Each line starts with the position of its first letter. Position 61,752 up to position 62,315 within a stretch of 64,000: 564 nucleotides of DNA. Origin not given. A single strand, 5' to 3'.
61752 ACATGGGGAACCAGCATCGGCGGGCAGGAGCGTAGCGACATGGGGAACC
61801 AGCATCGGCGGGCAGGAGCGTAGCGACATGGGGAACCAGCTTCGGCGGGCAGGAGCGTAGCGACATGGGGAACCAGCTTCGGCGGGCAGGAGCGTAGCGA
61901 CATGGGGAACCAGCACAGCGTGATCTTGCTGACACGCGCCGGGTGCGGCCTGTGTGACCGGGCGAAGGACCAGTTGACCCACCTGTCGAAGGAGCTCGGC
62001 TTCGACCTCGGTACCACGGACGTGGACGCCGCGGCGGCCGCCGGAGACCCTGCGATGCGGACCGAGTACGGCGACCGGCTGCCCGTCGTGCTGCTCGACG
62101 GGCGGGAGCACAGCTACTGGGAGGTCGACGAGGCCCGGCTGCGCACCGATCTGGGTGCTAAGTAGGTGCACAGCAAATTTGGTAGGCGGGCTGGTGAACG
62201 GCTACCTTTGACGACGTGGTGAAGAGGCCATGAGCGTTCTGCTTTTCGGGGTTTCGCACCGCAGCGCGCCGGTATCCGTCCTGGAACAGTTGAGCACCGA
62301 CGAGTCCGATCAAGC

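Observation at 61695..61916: Six 37-bp tandem SD+ATG+mini-ORF cassettes stacked in front of the glutaredoxin-like/hemA genes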

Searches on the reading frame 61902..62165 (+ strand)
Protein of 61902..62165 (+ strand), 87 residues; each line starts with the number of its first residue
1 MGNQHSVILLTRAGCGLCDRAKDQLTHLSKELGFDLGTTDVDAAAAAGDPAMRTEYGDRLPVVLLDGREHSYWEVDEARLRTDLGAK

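Call 8: find_encoding_contigs(protein=window:61902-62165:+, flank=3000, max_places=10)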
Protein window:61902-62165:+ (87 aa): 1 contig read that carries it; 1 place shown.
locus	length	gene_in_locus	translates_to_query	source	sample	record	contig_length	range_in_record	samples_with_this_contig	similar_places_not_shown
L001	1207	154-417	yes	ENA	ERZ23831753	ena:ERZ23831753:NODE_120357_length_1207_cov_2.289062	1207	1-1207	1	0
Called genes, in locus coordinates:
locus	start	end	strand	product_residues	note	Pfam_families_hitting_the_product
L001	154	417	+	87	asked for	PF05768:Glrx-like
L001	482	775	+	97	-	PF05201:GlutR_N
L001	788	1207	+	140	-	?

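Call 10: find_homologous_proteins(query=window:61902-62165:+)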
Query window:61902-62165:+ (87 aa): 2903 proteins with E <= 0.001 among 2906 candidates; the best 120 are listed.
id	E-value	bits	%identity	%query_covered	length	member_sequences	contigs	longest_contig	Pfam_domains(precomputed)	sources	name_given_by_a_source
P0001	6.2e-51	187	99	100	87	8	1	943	PF05768.21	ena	-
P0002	6.8e-41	155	82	100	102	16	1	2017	PF05768.21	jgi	-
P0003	7.5e-40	152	86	95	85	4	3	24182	PF05768.21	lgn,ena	-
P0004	9.2e-40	152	79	100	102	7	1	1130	PF05768.21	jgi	-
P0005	2.0e-38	148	85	92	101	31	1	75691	PF05768.21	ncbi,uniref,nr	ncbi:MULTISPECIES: glutaredoxin family protein [unclassified Mycobacterium]|uniref:glutaredoxin fami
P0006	4.6e-38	146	46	87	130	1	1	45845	PF05768.21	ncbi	-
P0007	4.7e-38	146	84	93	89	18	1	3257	PF05768.21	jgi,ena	jgi:glutaredoxin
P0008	4.7e-37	143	81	95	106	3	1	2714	PF05768.21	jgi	jgi:glutaredoxin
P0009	9.0e-37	142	77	94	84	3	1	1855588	PF05768.21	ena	-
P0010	1.1e-36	142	77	97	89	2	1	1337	PF05768.21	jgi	jgi:hypothetical protein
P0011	1.1e-36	142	81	93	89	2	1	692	PF05768.21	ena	-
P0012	1.5e-36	142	80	98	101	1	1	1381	PF05768.21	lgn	-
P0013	2.3e-36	141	80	95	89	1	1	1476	PF05768.21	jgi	jgi:hypothetical protein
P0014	3.5e-36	140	81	92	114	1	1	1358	PF05768.21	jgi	jgi:glutaredoxin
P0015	5.2e-36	140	77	97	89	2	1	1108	PF05768.21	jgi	jgi:hypothetical protein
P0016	1.0e-35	139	76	94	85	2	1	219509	PF05768.21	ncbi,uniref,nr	ncbi:glutaredoxin family protein [Mycobacterium sp. URHB0044]|uniref:glutaredoxin family protein n=1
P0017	1.2e-35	139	74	97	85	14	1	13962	PF05768.21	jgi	jgi:glutaredoxin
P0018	2.3e-35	138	79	94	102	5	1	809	PF05768.21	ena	-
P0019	3.0e-35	137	77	97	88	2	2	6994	PF05768.21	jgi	jgi:glutaredoxin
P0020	3.5e-35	137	77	99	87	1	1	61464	PF05768.21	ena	-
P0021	5.5e-35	137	72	100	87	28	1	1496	PF05768.21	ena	-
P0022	1.1e-34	136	73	99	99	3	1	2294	PF05768.21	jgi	jgi:hypothetical protein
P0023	1.2e-34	136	76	95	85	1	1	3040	PF05768.21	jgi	jgi:glutaredoxin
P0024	1.4e-34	135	77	97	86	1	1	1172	PF05768.21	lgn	-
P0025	1.5e-34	135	74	99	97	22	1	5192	PF05768.21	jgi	jgi:glutaredoxin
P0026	1.5e-34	135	74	99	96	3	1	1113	PF05768.21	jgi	jgi:glutaredoxin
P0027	2.5e-34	134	74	98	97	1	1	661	PF05768.21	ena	-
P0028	2.9e-34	134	89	80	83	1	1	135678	PF05768.21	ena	-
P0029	3.3e-34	134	75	97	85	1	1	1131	PF05768.21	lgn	-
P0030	4.0e-34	134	77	93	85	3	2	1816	PF05768.21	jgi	jgi:glutaredoxin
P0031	6.7e-34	133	74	99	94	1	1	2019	PF05768.21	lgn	-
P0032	6.9e-34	133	75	98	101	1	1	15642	PF05768.21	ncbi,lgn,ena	-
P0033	6.9e-34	133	75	95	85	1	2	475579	PF05768.21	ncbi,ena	-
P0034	7.6e-34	133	77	95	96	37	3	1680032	PF05768.21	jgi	jgi:glutaredoxin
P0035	8.2e-34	133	72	98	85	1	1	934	PF05768.21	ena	-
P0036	8.4e-34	133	72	99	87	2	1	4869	PF05768.21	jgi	jgi:glutaredoxin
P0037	9.4e-34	133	77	93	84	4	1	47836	PF05768.21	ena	-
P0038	1.1e-33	132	76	95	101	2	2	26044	PF05768.21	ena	-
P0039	1.1e-33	132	77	93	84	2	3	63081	PF05768.21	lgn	-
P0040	1.1e-33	132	73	93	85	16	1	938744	PF05768.21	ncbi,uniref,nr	ncbi:glutaredoxin family protein [Mycolicibacterium sp. P9-64]|uniref:glutaredoxin family protein n=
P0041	1.5e-33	132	75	92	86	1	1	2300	PF05768.21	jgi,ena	-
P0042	1.6e-33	132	72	95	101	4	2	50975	PF05768.21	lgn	-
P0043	1.7e-33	132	73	95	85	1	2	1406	PF05768.21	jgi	jgi:hypothetical protein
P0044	1.9e-33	132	73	94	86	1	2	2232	PF05768.21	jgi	jgi:glutaredoxin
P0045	2.2e-33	131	77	93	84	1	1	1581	PF05768.21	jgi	jgi:glutaredoxin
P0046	2.4e-33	131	73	98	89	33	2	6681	PF05768.21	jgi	jgi:glutaredoxin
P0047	2.6e-33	131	73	98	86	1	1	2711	PF05768.21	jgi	jgi:glutaredoxin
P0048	2.7e-33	131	75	95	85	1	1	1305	PF05768.21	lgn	-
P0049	3.0e-33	131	74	92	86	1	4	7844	PF05768.21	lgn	-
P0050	3.2e-33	131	72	95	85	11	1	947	PF05768.21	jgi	jgi:glutaredoxin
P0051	3.2e-33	131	73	95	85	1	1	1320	PF05768.21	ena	-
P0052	3.6e-33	131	71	97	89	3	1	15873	PF05768.21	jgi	jgi:glutaredoxin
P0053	3.8e-33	131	74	100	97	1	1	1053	PF05768.21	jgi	jgi:glutaredoxin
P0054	4.2e-33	131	72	95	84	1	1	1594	PF05768.21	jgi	jgi:glutaredoxin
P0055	4.6e-33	130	73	95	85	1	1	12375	PF05768.21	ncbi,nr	ncbi:MAG TPA: glutaredoxin family protein [Mycobacterium sp.]|nr:glutaredoxin family protein [Mycoba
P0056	5.1e-33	130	75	91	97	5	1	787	PF05768.21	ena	-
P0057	5.4e-33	130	68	98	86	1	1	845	PF05768.21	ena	-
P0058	6.9e-33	130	72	98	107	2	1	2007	PF05768.21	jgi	jgi:glutaredoxin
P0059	7.1e-33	130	74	92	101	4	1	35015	PF05768.21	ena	-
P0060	7.1e-33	130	73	98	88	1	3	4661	PF05768.21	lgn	-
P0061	7.9e-33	130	74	93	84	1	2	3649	PF05768.21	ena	-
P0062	8.3e-33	130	78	93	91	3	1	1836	PF05768.21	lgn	-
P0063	9.1e-33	130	73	97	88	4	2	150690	PF05768.21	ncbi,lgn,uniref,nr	ncbi:glutaredoxin family protein [Mycobacterium shimoidei]|uniref:glutaredoxin family protein n=1 Ta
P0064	9.3e-33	129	73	97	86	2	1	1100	PF05768.21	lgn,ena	-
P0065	1.2e-32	129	73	93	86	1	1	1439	PF05768.21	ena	-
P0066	1.4e-32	129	71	98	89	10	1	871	PF00462.31,PF05768.21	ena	-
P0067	1.5e-32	129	68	98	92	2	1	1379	PF05768.21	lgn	-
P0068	1.7e-32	129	74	93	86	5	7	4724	PF05768.21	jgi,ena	jgi:glutaredoxin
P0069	1.7e-32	129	73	97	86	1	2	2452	PF05768.21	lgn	-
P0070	1.8e-32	129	72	94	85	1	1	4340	PF05768.21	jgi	jgi:glutaredoxin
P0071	1.8e-32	129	70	100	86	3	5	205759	PF05768.21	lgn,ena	-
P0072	2.2e-32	128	72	93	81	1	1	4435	PF05768.21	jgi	-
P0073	2.3e-32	128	71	95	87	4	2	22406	PF00462.31,PF05768.21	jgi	jgi:glutaredoxin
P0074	2.3e-32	128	73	94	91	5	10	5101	PF05768.21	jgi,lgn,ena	jgi:glutaredoxin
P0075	2.3e-32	128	72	94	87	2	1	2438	PF05768.21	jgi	jgi:glutaredoxin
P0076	2.5e-32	128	71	98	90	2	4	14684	PF05768.21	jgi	jgi:glutaredoxin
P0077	2.8e-32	128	73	95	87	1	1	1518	PF05768.21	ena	-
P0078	2.8e-32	128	74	93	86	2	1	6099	PF05768.21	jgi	jgi:hypothetical protein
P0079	3.0e-32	128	72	98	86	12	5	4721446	PF05768.21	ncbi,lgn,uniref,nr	ncbi:glutaredoxin family protein [Mycolicibacter algericus]|uniref:Glutaredoxin n=1 Tax=Mycolicibact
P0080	3.1e-32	128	71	100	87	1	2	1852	PF05768.21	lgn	-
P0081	3.1e-32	128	72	91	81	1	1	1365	PF05768.21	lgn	-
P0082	3.1e-32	128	75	93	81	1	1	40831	PF05768.21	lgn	-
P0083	3.2e-32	128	73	92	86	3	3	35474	PF05768.21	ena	-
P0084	3.3e-32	128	70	95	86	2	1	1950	PF05768.21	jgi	jgi:glutaredoxin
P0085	3.3e-32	128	72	98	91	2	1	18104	PF05768.21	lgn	-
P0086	3.7e-32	128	71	94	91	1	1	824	PF05768.21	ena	-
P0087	3.8e-32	128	74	94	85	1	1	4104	PF05768.21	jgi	jgi:glutaredoxin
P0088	3.8e-32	128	73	98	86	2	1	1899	PF05768.21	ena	-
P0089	3.9e-32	127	71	98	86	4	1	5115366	PF05768.21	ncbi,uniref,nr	ncbi:hypothetical protein MBRA_08560 [Mycobacterium branderi]|uniref:Glutaredoxin family protein n=1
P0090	4.4e-32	127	68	97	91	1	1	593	PF05768.21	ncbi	-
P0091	4.6e-32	127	72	95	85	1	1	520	PF05768.21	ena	-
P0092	4.8e-32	127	75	91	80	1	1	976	PF05768.21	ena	-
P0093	5.0e-32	127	73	93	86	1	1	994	PF05768.21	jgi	jgi:glutaredoxin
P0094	5.1e-32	127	69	100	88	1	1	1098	PF05768.21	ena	-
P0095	5.3e-32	127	70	94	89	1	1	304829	PF05768.21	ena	-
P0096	5.6e-32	127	68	98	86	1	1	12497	PF05768.21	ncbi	ncbi:MAG: glutaredoxin family protein [Mycobacterium sp.]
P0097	5.7e-32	127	71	97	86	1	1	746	PF05768.21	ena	-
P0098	5.9e-32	127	69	98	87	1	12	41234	PF05768.21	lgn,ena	-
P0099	6.0e-32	127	72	98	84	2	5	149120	PF05768.21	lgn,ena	-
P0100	6.2e-32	127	77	89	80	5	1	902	PF05768.21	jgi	jgi:glutaredoxin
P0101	6.6e-32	127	71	95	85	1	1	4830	PF05768.21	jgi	jgi:glutaredoxin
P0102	7.2e-32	127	74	92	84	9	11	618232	PF05768.21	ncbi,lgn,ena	-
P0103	7.3e-32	127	68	97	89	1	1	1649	PF05768.21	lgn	-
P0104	7.3e-32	127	74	92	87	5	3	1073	PF05768.21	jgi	jgi:glutaredoxin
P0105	7.4e-32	127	68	98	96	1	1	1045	PF05768.21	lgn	-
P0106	7.8e-32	127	71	95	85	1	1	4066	PF05768.21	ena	-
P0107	8.0e-32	126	70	94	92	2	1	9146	PF05768.21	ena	-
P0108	8.3e-32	126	72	91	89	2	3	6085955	PF05768.21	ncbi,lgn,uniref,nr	ncbi:glutaredoxin family protein [Mycobacterium paraseoulense]|uniref:Thiol-disulfide isomerase n=1 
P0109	8.3e-32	126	71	95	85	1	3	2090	PF05768.21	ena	-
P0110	8.4e-32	126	72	93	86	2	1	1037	PF05768.21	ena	-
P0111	8.7e-32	126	71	98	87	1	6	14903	PF05768.21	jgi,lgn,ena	jgi:glutaredoxin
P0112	1.0e-31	126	77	91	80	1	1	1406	PF05768.21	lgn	-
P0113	1.0e-31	126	73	90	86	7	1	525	PF05768.21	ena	-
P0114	1.1e-31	126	71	97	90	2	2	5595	PF05768.21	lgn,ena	-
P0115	1.1e-31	126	73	94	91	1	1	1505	PF05768.21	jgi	jgi:glutaredoxin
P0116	1.1e-31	126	72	94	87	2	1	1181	PF05768.21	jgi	jgi:glutaredoxin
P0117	1.1e-31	126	72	95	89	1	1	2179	PF05768.21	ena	-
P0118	1.1e-31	126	71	95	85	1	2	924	PF05768.21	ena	-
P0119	1.1e-31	126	73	95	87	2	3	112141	PF05768.21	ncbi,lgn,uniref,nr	ncbi:glutaredoxin family protein [Mycobacterium palustre]|uniref:Thiol-disulfide isomerase n=1 Tax=M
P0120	1.2e-31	126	68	98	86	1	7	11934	PF05768.21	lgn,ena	-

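Call 12: find_encoding_contigs(protein=P0001, flank=3000, max_places=10)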
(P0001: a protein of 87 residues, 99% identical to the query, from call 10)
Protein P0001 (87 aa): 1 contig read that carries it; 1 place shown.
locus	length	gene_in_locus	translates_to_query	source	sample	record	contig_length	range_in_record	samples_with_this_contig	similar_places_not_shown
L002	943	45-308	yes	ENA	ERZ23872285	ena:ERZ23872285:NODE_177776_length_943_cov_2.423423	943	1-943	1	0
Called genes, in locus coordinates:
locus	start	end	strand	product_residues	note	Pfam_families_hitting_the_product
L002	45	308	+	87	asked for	PF05768:Glrx-like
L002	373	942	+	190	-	?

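Call 14: find_encoding_contigs(protein=P0020, flank=3000, max_places=6)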
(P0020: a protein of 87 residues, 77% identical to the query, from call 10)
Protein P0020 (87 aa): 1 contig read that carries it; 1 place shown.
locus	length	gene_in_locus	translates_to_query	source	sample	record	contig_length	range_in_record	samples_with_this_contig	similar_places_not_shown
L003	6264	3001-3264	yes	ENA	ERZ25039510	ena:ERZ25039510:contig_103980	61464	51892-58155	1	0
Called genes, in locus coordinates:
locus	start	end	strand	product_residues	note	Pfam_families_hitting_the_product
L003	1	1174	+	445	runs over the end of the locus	PF01553:Acyltransferase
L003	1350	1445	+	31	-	-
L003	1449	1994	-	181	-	PF13452:FAS1_DH_region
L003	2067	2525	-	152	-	PF00702:Hydrolase (weak), PF12710:HAD, PF08282:Hydrolase_3 (weak)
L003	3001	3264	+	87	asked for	PF05768:Glrx-like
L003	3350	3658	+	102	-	PF05201:GlutR_N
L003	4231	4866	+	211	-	PF00745:GlutR_dimer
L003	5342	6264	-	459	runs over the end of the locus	PF00561:Abhydrolase_1, PF12146:Hydrolase_4 (weak), PF12697:Abhydrolase_6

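Call 15: find_encoding_contigs(protein=P0002, flank=3000, max_places=6)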
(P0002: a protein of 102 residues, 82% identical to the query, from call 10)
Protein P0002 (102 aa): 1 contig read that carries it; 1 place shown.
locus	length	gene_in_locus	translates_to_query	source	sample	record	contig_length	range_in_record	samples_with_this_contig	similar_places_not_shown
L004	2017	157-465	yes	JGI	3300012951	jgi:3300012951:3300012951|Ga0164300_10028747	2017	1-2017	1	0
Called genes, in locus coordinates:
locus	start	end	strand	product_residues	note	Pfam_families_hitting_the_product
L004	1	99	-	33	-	?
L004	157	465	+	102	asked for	PF05768:Glrx-like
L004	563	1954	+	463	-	PF05201:GlutR_N, PF16912:Glu_dehyd_C, PF01488:Shikimate_DH, PF03435:Sacchrp_dh_NADP (weak), PF03446:NAD_binding_2 (weak), PF00745:GlutR_dimer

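Call 16: find_encoding_contigs(protein=P0003, flank=3000, max_places=6)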
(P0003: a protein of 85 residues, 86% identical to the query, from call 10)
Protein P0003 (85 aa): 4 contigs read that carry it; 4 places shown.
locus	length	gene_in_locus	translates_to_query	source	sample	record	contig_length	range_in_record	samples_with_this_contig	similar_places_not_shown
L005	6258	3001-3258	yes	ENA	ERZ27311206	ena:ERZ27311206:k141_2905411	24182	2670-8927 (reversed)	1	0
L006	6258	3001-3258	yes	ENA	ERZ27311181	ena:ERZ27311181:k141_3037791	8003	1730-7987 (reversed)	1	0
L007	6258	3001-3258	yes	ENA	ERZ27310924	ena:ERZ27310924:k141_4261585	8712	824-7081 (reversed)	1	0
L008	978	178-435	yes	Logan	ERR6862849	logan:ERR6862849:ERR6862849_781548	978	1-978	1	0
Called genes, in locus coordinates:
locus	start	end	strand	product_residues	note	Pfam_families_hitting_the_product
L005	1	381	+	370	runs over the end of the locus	PF01073:3Beta_HSD, PF01370:Epimerase, PF16363:GDP_Man_Dehyd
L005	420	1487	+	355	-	PF01553:Acyltransferase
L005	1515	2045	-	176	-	PF13452:FAS1_DH_region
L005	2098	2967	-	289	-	PF00702:Hydrolase, PF12710:HAD, PF08282:Hydrolase_3 (weak)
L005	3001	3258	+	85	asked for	PF05768:Glrx-like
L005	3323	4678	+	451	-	PF05201:GlutR_N, PF16912:Glu_dehyd_C, PF01488:Shikimate_DH, PF03446:NAD_binding_2 (weak), PF03435:Sacchrp_dh_NADP (weak), PF00745:GlutR_dimer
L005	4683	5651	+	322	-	PF01379:Porphobil_deam, PF03900:Porphobil_deamC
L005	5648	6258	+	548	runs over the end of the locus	PF00590:TP_methylase, PF02602:HEM4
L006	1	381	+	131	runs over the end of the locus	?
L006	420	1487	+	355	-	PF01553:Acyltransferase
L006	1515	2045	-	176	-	PF13452:FAS1_DH_region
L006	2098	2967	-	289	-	PF00702:Hydrolase, PF12710:HAD, PF08282:Hydrolase_3 (weak)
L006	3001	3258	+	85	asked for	PF05768:Glrx-like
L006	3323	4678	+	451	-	PF05201:GlutR_N, PF16912:Glu_dehyd_C, PF01488:Shikimate_DH, PF03446:NAD_binding_2 (weak), PF03435:Sacchrp_dh_NADP (weak), PF00745:GlutR_dimer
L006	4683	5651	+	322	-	PF01379:Porphobil_deam, PF03900:Porphobil_deamC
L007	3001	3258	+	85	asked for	PF05768:Glrx-like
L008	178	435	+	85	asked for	PF05768:Glrx-like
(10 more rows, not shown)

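Call 23: find_related_loci(query=window:61902-62165:+, collection=genome_contigs, flank=1500)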
Query window:61902-62165:+ (87 aa) in genome_contigs; peptide patterns used: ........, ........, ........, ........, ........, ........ (x = any residue, [..] = any of these).
599 stretches matched a pattern (row limit reached: there are more); 320 encode a relative of the query (tblastn E <= 1e-3); the best 80 are kept; 80 distinct loci.
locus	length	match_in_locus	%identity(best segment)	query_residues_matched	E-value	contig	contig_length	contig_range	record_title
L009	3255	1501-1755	68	3-87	9e-37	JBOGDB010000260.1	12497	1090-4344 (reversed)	MAG: Mycobacterium sp. isolate M3-S_metabat2.bin.377 k127_3624232, whole genome shotgun sequence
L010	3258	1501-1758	69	2-87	4e-36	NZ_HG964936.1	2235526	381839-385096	Mycobacterium asiaticum DSM 44297, whole genome shotgun sequence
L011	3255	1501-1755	68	3-87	7e-36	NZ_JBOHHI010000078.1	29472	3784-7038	MAG: Mycobacterium sp. isolate TC-S_metawrap_bin.86 k127_807033, whole genome shotgun sequence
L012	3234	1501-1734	71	7-84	1e-35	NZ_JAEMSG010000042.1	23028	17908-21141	MAG: Mycolicibacterium sp. isolate SupBloom_Metag_022 NODE_525_length_23028_cov_8.442563, whole genome shotgun sequence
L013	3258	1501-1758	65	2-87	3e-35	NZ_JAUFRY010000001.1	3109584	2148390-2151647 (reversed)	Mycobacterium sp. TY814 sequence1, whole genome shotgun sequence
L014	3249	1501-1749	69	3-85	7e-35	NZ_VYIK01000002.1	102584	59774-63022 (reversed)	MAG: Mycobacterium sp. isolate FL-1 NODE_2_length_102584_cov_353.099952, whole genome shotgun sequence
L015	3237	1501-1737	70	7-85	5e-35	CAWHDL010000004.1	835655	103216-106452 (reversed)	MAG: uncultured Actinomycetota bacterium isolate MFD09286.bin.1.132 genome assembly, contig: contig_18033, whole genome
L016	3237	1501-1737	72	6-84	6e-35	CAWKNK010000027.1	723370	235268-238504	MAG: uncultured Actinomycetota bacterium isolate MFD00991.bin.1.137 genome assembly, contig: contig_9047, whole genome s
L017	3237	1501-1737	71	5-84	4e-35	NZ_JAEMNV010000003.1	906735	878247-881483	Antrihabitans stalagmiti strain YC3-6 contig3, whole genome shotgun sequence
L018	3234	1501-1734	72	7-84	8e-35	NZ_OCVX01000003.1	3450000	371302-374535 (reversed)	Mycobacterium simulans strain FI-09026, whole genome shotgun sequence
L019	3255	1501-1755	68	3-87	1e-34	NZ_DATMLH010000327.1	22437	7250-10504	MAG: Mycobacterium sp. isolate SMAG_U12792 k141_1230723, whole genome shotgun sequence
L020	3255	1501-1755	72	3-87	9e-35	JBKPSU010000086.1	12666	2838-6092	MAG: Actinomycetota bacterium isolate GS_EKS_MAG_00014 GS_EKS_000000899664, whole genome shotgun sequence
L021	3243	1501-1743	70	4-84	1e-34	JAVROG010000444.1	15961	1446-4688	MAG: Mycobacterium sp. isolate BP_253 scaffold_8400709, whole genome shotgun sequence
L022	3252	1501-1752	67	2-85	1e-34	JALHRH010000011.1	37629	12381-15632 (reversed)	MAG: Mycobacterium sp. isolate maxbin.118 c_000000005097, whole genome shotgun sequence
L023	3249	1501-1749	68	2-85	4e-34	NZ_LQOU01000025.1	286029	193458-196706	Mycobacterium europaeum strain DSM 45397 contig_31, whole genome shotgun sequence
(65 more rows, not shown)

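Call 32: search_protein_families(library=ncbifam, proteins=[window:61902-62165:+])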
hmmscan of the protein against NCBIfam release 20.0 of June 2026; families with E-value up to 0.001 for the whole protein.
window:61902-62165:+ (87 aa): 0 families

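Call 46: list_cluster_members(proteins=[window:61902-62165:+, P0001])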
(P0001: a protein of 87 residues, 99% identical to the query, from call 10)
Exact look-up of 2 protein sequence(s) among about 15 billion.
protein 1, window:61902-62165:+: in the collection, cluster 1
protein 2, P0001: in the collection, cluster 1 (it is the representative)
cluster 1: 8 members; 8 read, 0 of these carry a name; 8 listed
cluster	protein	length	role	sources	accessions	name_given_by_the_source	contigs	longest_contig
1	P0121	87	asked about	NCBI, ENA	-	-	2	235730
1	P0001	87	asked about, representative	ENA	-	-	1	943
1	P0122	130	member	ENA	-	-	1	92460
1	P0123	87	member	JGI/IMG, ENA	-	-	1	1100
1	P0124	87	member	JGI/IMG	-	-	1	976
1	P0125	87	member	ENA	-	-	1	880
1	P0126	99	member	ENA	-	-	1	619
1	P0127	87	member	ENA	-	-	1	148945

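Call 48: find_encoding_contigs(protein=P0127, flank=1500, max_places=6)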
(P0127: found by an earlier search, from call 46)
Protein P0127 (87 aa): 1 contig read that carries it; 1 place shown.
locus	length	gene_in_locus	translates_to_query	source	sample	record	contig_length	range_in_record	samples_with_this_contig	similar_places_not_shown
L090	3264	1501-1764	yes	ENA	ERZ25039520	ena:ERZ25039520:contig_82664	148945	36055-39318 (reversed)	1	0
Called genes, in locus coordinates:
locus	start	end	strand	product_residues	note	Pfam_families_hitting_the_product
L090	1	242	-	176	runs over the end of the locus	PF13452:FAS1_DH_region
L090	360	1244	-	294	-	PF00702:Hydrolase, PF12710:HAD, PF08282:Hydrolase_3 (weak)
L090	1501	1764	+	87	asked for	PF05768:Glrx-like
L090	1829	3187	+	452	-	PF05201:GlutR_N, PF16912:Glu_dehyd_C, PF01488:Shikimate_DH, PF03446:NAD_binding_2 (weak), PF00745:GlutR_dimer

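Call 49: find_encoding_contigs(protein=P0122, flank=1500, max_places=6)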
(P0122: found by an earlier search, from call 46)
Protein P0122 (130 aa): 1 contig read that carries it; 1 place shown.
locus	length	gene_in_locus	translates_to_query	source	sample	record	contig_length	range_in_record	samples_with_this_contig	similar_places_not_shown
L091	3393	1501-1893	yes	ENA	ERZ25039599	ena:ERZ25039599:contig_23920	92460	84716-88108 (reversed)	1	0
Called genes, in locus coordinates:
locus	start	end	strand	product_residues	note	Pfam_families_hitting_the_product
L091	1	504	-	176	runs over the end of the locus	PF13452:FAS1_DH_region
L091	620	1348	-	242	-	PF12710:HAD, PF00702:Hydrolase, PF08282:Hydrolase_3 (weak)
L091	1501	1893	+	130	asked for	PF05768:Glrx-like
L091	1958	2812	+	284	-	PF05201:GlutR_N, PF16912:Glu_dehyd_C, PF01488:Shikimate_DH, PF03446:NAD_binding_2 (weak)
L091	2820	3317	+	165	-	PF00745:GlutR_dimer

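Call 54: find_encoding_contigs(protein=P0126, flank=1500, max_places=6)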
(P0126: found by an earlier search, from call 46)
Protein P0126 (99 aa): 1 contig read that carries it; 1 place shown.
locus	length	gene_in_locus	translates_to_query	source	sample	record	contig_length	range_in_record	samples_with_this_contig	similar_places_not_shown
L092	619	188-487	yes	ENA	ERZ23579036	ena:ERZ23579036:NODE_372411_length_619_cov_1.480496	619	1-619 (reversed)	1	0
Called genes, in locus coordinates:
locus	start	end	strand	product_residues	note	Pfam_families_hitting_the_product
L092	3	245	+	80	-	?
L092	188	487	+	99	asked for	PF05768:Glrx-like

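Call 55: find_encoding_contigs(protein=P0124, flank=1500, max_places=6)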
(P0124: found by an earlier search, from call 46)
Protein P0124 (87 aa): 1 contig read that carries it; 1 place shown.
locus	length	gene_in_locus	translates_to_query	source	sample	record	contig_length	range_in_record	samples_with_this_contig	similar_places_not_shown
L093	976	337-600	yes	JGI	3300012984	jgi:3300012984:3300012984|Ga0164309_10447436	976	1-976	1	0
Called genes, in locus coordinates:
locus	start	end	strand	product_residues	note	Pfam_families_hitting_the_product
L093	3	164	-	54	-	?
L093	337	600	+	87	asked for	PF05768:Glrx-like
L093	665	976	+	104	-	?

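Call 56: find_encoding_contigs(protein=P0125, flank=1500, max_places=6)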
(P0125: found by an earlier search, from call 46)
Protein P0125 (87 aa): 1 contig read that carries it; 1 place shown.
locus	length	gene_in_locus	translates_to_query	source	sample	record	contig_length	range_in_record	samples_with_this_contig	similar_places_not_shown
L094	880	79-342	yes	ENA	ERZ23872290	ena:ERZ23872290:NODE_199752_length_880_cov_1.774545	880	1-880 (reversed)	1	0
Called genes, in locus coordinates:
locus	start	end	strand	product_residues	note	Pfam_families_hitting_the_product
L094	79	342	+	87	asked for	PF05768:Glrx-like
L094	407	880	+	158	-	?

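Call 66: search_protein_families(library=pfam, proteins=[window:61902-62165:+])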
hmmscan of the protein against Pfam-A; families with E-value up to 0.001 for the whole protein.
window:61902-62165:+ (87 aa): 1 family
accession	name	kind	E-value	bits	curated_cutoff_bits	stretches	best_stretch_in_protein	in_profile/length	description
PF05768.20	Glrx-like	-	2.4e-20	73.1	26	1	7-84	2-76/77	Glutaredoxin-like domain (DUF836)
